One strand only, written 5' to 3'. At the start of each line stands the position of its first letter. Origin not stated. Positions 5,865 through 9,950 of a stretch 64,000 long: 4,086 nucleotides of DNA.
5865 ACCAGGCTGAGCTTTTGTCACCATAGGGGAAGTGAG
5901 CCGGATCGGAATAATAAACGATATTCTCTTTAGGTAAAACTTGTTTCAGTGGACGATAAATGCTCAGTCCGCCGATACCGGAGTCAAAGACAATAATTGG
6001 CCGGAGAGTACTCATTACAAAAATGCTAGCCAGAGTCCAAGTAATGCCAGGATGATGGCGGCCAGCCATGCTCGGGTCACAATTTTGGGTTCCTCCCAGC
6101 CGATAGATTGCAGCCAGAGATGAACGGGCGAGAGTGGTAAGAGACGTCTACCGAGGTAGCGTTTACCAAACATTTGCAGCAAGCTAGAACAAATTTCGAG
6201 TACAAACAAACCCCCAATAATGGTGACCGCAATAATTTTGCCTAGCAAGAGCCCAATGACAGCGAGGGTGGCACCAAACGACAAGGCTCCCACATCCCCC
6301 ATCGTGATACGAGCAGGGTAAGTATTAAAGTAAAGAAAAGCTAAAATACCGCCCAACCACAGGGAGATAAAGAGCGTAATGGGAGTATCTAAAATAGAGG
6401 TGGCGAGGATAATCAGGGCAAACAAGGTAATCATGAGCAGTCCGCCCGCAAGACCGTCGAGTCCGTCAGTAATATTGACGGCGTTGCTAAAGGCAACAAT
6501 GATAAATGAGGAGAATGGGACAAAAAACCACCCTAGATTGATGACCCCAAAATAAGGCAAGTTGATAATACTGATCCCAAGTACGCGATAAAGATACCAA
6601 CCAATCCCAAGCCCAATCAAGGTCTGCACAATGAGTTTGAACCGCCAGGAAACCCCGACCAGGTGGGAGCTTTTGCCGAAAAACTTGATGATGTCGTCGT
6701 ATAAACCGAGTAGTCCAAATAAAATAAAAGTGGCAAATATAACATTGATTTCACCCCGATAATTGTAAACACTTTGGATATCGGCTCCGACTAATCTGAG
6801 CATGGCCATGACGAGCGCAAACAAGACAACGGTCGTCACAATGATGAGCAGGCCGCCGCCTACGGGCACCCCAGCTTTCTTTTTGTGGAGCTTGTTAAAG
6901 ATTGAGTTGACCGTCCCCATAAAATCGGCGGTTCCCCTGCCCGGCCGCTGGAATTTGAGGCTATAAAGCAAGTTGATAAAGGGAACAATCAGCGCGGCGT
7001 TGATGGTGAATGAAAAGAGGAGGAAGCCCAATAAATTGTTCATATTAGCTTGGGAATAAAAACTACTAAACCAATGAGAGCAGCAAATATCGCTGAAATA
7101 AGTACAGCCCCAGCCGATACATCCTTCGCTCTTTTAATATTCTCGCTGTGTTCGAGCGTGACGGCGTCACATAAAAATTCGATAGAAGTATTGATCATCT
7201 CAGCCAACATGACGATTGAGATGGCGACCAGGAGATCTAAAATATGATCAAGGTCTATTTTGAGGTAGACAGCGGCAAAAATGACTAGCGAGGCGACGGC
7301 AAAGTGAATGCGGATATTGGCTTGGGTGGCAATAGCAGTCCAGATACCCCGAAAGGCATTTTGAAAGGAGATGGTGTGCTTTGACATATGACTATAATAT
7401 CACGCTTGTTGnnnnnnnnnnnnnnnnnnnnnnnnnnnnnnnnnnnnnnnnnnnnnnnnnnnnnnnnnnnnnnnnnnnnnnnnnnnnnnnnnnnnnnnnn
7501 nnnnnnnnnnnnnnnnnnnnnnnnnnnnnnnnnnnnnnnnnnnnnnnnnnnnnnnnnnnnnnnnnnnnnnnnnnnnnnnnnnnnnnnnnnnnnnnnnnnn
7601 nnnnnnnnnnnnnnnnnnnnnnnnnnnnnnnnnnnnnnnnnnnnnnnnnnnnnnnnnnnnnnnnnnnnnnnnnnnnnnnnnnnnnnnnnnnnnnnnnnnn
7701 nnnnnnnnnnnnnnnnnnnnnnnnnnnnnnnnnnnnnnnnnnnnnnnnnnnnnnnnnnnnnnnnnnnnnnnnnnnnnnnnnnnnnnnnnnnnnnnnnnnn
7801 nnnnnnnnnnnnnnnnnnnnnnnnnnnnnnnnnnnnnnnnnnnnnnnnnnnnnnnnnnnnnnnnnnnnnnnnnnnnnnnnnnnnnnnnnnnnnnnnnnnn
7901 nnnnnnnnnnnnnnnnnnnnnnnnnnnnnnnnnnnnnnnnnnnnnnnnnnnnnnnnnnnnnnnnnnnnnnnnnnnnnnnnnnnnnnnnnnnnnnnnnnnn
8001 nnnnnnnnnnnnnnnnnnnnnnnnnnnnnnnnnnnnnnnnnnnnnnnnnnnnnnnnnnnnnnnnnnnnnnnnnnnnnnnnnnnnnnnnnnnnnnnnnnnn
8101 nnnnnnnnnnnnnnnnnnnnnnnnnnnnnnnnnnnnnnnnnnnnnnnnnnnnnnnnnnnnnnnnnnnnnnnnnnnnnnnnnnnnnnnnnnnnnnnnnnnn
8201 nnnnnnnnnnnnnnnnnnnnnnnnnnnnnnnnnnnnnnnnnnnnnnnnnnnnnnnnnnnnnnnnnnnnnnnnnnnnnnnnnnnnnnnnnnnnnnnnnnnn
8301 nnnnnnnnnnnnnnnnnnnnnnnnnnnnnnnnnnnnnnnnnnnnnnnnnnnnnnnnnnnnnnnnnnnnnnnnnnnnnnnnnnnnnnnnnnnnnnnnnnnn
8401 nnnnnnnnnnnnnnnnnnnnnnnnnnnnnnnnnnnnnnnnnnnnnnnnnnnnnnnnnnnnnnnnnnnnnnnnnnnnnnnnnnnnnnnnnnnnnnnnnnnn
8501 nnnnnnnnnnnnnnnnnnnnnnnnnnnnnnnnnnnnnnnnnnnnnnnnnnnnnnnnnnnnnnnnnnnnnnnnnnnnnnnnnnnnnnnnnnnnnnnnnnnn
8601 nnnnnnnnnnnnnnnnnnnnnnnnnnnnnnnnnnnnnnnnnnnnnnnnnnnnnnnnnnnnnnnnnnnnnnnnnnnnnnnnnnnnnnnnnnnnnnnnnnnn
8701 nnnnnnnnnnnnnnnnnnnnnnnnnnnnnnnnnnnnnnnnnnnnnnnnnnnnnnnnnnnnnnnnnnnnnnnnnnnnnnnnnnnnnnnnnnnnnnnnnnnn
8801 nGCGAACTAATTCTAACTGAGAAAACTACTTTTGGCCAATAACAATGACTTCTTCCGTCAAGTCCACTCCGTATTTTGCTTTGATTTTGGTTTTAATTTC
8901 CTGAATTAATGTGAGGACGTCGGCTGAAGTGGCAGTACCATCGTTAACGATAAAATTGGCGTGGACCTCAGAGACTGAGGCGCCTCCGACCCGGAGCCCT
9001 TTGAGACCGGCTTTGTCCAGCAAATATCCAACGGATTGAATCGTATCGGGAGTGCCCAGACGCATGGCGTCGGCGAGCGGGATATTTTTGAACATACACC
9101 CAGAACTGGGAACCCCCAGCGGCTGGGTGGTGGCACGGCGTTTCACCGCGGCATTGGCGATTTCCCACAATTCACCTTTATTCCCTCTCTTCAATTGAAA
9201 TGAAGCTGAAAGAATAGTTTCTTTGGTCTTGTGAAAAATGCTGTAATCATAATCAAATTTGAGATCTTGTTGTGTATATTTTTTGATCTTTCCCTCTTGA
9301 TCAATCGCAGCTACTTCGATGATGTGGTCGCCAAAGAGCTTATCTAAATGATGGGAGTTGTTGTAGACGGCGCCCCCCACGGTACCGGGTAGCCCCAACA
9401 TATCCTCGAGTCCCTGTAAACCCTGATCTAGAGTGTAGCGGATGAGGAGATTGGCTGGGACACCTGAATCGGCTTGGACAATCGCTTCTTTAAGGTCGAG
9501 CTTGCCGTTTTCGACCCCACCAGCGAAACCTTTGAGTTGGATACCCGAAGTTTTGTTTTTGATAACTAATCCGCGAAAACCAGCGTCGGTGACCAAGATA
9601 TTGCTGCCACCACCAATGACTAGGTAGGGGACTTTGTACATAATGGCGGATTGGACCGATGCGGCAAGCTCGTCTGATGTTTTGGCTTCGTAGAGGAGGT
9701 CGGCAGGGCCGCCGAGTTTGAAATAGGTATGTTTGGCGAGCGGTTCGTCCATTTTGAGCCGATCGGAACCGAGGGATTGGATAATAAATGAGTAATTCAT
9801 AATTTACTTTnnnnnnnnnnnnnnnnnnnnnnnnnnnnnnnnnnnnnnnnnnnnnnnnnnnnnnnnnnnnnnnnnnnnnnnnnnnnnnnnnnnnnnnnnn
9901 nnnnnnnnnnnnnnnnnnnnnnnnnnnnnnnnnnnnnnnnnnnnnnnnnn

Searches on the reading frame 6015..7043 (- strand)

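Call 19: search_protein_families(library=pfam, proteins=[window:6015-7043:-], max_evalue=0.0001)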
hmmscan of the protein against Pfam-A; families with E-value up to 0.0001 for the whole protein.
window:6015-7043:- (342 aa): 1 family
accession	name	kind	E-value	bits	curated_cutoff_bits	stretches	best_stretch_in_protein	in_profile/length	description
PF00953.26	Glycos_transf_4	-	1.6e-30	106.6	27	1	101-266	3-158/160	Glycosyl transferase family 4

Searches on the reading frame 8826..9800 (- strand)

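Call 19: search_protein_families(library=pfam, proteins=[window:8826-9800:-], max_evalue=0.0001)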
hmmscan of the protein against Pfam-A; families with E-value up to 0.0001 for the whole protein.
window:8826-9800:- (324 aa): 2 families
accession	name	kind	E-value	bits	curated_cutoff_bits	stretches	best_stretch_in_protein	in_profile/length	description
PF02873.21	MurB_C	-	6.3e-29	100.5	27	1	217-321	8-99/99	UDP-N-acetylenolpyruvoylglucosamine reductase, C-terminal domain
PF01565.28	FAD_binding_4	-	2.2e-13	50.6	26.4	1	35-174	3-137/139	FAD binding domain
